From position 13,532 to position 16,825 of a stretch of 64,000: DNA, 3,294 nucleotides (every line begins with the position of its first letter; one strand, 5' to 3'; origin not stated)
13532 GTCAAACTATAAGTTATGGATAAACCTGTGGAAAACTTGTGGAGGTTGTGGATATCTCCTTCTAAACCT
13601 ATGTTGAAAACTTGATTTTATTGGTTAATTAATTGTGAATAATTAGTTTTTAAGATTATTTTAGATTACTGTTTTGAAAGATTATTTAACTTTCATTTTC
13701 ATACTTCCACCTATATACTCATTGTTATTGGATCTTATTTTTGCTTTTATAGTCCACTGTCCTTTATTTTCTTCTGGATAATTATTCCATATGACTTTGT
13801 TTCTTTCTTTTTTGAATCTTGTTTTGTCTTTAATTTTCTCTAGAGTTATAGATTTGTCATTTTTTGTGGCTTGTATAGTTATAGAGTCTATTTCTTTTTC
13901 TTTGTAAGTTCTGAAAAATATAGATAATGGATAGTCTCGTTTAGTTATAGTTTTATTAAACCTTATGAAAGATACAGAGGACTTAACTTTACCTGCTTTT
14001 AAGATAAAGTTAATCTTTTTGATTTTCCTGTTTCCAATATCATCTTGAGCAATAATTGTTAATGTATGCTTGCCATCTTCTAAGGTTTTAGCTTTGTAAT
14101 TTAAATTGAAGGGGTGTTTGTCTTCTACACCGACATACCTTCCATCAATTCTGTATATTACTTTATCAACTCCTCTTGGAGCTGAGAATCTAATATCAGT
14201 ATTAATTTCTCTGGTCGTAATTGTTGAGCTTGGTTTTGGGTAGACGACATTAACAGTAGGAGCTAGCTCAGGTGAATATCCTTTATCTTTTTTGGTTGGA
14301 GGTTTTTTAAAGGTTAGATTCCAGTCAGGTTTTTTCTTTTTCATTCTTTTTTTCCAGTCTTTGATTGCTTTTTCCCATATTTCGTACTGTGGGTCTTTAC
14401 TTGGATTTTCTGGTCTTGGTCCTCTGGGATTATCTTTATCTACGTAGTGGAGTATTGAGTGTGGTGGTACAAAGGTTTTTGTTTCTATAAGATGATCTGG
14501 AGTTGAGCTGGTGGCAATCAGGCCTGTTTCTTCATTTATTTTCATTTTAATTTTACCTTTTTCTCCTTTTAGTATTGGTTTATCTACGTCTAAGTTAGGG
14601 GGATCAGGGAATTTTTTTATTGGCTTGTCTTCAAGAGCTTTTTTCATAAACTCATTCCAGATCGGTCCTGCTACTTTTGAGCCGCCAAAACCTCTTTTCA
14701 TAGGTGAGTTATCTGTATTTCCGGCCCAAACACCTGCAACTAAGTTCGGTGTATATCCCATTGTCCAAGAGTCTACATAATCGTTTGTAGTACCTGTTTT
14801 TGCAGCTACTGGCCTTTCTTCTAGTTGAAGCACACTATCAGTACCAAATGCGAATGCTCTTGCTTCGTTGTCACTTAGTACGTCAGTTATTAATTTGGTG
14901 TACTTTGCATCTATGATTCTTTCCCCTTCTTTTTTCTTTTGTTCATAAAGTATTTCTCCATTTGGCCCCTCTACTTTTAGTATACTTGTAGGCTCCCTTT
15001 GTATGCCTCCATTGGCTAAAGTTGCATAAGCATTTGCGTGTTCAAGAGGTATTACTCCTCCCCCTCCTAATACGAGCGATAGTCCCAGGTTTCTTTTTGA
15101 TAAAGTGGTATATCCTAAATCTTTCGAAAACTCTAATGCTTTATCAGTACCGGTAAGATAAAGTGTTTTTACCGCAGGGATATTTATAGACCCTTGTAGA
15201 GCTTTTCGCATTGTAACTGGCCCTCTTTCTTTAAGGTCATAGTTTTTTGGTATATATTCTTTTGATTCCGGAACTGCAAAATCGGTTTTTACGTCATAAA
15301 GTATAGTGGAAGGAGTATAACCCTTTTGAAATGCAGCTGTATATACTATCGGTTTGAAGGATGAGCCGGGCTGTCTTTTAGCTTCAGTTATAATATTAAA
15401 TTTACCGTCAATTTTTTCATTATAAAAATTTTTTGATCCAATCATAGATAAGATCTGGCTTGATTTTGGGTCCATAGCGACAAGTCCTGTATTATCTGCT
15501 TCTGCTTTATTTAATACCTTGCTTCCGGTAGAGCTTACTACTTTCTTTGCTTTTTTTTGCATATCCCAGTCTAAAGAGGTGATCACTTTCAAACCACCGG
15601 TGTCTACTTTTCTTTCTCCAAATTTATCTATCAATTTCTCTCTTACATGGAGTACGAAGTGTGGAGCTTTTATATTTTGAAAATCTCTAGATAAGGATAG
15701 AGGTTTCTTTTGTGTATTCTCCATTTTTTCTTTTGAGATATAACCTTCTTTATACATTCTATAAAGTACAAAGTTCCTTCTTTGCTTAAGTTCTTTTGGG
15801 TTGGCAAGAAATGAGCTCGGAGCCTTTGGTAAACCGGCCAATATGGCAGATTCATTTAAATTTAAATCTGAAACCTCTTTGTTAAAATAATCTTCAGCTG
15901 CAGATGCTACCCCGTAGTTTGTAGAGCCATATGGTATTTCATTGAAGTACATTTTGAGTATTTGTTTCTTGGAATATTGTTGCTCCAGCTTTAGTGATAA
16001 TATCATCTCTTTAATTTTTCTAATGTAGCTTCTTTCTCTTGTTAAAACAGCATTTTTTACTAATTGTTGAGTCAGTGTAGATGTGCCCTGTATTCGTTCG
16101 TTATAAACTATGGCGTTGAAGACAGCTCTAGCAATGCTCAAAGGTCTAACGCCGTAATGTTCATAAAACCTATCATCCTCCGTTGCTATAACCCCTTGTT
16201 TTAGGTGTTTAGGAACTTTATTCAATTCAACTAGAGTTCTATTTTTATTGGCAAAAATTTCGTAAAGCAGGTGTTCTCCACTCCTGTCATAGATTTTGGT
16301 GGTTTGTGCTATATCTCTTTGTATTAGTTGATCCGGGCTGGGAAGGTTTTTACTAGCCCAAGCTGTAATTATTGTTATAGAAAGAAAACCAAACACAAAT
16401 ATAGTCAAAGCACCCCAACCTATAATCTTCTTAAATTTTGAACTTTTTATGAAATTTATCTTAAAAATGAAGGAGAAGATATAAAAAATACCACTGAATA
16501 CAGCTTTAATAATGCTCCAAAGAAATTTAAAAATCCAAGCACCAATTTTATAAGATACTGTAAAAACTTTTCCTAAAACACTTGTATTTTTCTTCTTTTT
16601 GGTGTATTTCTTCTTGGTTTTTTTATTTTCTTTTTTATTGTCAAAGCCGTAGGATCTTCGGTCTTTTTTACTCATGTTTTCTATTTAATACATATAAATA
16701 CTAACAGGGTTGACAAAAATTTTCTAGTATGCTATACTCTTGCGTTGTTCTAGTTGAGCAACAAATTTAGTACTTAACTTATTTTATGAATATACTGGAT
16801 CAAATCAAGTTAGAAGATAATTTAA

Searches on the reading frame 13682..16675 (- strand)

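Call 13: search_protein_families(library=pfam, proteins=[window:13682-16675:-])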
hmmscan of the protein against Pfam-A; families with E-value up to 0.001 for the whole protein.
window:13682-16675:- (997 aa): 3 families
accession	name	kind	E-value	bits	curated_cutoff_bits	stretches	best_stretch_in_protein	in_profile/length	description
PF00912.28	Transgly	-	3.7e-61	206.1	27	1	137-307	5-177/178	Transglycosylase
PF00905.27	Transpeptidase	-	3.1e-30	105.8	22.1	1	398-678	3-299/299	Penicillin binding protein transpeptidase domain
PF17957.7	Big_7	-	1.1e-09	39.2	24.1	1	806-874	1-70/70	Bacterial Ig domain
